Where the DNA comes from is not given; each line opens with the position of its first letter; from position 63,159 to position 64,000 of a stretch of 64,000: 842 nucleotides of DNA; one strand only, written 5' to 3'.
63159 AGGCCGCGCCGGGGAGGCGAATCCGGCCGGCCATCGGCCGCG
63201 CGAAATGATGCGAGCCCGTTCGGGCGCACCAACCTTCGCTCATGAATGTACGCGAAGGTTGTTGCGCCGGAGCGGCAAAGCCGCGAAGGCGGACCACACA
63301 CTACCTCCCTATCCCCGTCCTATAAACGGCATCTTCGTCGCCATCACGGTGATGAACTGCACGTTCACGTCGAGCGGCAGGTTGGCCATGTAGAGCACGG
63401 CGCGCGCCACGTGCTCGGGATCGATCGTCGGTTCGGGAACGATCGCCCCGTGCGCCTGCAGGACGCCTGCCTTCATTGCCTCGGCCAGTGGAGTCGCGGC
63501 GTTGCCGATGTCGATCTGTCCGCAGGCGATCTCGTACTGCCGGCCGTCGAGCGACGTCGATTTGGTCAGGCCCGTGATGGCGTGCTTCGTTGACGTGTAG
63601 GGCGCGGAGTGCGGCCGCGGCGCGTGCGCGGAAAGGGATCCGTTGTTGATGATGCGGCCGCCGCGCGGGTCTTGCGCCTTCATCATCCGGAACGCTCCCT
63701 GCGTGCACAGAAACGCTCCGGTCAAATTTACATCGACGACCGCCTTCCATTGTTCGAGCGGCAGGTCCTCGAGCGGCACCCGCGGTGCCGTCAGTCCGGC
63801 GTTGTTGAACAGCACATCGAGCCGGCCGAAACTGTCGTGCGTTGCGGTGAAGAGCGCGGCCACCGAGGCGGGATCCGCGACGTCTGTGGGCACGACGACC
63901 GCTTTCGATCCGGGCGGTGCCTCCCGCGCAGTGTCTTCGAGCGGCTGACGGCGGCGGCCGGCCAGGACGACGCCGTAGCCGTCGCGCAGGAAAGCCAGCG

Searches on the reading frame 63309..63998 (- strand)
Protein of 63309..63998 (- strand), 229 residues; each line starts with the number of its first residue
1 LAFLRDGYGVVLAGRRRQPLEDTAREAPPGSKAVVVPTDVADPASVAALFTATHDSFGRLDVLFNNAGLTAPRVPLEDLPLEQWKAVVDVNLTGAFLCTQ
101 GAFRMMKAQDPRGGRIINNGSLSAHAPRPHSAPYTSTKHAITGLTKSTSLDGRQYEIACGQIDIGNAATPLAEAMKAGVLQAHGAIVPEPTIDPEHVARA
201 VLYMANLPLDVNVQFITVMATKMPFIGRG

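Call 6: search_protein_families(library=pfam, proteins=[window:63309-63893:-], max_evalue=0.01)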
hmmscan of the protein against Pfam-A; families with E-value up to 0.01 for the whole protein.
window:63309-63893:- (194 aa): 3 families
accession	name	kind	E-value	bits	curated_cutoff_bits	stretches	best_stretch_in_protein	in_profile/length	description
PF00106.31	adh_short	-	4.1e-33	114.9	26.6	1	2-140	55-190/195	short chain dehydrogenase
PF13561.12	adh_short_C2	-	1.8e-30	106.7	27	1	1-170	48-217/236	Enoyl-(Acyl carrier protein) reductase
PF08643.16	DUF1776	-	0.00018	21.5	25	1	39-131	106-198/294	Fungal family of unknown function (DUF1776)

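Call 38: find_homologous_proteins(query=window:63309-63998:-, max_evalue=1e-40)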
Query window:63309-63998:- (229 aa): 8000 proteins with E <= 1e-40 among 8000 candidates; the best 120 are listed.
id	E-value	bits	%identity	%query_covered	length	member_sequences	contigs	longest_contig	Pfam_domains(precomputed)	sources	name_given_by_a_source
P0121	5.8e-141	486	96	100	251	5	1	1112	PF08659.17,PF13561.13,PF00106.32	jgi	jgi:NAD(P)-dependent dehydrogenase (short-subunit alcohol dehydrogenase family)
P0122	2.5e-140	484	94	100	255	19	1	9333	PF08659.17,PF13561.13,PF00106.32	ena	-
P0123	6.8e-140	482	94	100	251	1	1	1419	PF08659.17,PF13561.13,PF00106.32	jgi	-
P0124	2.9e-139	480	93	100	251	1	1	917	PF08659.17,PF13561.13,PF00106.32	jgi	jgi:NAD(P)-dependent dehydrogenase (short-subunit alcohol dehydrogenase family)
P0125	5.2e-139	479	94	100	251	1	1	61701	PF08659.17,PF13561.13,PF00106.32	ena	-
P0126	4.1e-134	463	91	100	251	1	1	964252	PF08659.17,PF13561.13,PF00106.32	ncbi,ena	-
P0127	1.2e-124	432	85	100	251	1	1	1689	PF08659.17,PF13561.13,PF00106.32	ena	-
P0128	8.7e-124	429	84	100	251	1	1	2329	PF08659.17,PF13561.13,PF08643.17,PF00106.32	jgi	jgi:NAD(P)-dependent dehydrogenase (short-subunit alcohol dehydrogenase family)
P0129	9.6e-123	426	83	100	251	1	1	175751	PF08659.17,PF13561.13,PF08643.17,PF00106.32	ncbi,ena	-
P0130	1.8e-122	425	83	100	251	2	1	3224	PF08659.17,PF13561.13,PF08643.17,PF00106.32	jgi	-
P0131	4.0e-122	424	83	100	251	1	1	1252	PF08659.17,PF13561.13,PF00106.32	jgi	jgi:NAD(P)-dependent dehydrogenase (short-subunit alcohol dehydrogenase family)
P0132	1.5e-121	422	83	100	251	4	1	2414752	PF08659.17,PF13561.13,PF08643.17,PF00106.32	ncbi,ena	-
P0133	4.1e-121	421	83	100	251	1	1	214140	PF08659.17,PF13561.13,PF00106.32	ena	-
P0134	6.9e-121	420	83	100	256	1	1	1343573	PF08659.17,PF13561.13,PF00106.32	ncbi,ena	-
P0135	1.9e-120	419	82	100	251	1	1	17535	PF08659.17,PF13561.13,PF08643.17,PF00106.32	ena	-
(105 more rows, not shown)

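Call 39: find_encoding_contigs(protein=P0125, flank=10000, max_places=3)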
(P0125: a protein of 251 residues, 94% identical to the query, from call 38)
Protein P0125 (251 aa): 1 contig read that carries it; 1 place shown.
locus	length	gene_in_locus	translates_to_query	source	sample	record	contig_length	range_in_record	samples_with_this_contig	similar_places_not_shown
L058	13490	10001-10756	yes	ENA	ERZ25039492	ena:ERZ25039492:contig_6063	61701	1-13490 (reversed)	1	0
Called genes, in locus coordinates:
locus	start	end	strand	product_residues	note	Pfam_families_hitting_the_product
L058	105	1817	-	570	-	PF13522:GATase_6, PF13537:GATase_7, PF00733:Asn_synthase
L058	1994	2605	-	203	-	-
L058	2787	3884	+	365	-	-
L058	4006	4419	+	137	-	PF00589:Phage_integrase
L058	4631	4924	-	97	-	-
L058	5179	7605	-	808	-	PF12704:MacB_PCD, PF02687:FtsX, PF12704:MacB_PCD, PF02687:FtsX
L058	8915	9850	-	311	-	PF00413:Peptidase_M10 (weak)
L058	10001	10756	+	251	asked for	PF00106:adh_short, PF08659:KR, PF13561:adh_short_C2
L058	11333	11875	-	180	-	-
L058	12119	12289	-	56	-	-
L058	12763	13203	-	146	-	-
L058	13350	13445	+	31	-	-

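Call 40: find_encoding_contigs(protein=P0126, flank=10000, max_places=3)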
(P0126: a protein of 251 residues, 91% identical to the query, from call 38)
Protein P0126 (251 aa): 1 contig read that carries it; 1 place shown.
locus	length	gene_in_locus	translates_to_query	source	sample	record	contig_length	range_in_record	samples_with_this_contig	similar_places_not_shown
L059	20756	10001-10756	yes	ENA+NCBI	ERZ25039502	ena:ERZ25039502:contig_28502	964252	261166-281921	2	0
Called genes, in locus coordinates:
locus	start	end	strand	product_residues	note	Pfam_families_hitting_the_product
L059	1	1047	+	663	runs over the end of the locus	PF12228:DUF3604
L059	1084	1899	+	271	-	PF13145:Rotamase_2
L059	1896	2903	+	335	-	PF13795:HupE_UreJ_2, PF04955:HupE_UreJ (weak)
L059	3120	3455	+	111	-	-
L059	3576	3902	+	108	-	PF05973:Gp49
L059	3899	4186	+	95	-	PF13560:HTH_31, PF12844:HTH_19 (weak), PF01381:HTH_3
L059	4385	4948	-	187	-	-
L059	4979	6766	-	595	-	PF13522:GATase_6, PF13537:GATase_7, PF00733:Asn_synthase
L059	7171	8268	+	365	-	-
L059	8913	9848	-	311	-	PF00413:Peptidase_M10 (weak)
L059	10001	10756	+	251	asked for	PF00106:adh_short, PF08659:KR, PF13561:adh_short_C2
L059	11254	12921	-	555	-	-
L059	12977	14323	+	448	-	PF00764:Arginosuc_synth, PF20979:Arginosuc_syn_C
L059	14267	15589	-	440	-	-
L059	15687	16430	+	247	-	PF01432:Peptidase_M3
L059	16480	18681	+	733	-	PF00270:DEAD (weak), PF00271:Helicase_C, PF04408:WHD_HA2 (weak), PF08482:HrpB_C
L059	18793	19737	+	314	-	PF05899:Cupin_3 (faint), PF07883:Cupin_2 (weak)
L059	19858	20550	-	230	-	PF00072:Response_reg, PF00486:Trans_reg_C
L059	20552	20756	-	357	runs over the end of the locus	PF00512:HisKA, PF13581:HATPase_c_2, PF02518:HATPase_c, PF14501:HATPase_c_5 (weak)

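Call 41: find_encoding_contigs(protein=P0122, flank=10000, max_places=3)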
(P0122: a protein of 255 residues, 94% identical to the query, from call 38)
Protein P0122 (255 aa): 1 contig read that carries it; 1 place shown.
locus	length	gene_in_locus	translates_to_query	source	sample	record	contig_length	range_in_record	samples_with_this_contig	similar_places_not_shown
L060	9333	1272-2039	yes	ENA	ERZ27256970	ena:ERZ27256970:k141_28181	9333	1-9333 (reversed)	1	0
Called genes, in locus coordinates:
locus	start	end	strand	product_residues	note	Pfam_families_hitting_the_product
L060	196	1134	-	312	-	PF00413:Peptidase_M10 (weak)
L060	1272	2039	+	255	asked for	PF00106:adh_short, PF08659:KR, PF13561:adh_short_C2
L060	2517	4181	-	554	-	-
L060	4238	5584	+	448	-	PF00764:Arginosuc_synth, PF20979:Arginosuc_syn_C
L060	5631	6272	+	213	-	-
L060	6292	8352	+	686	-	PF01432:Peptidase_M3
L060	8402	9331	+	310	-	?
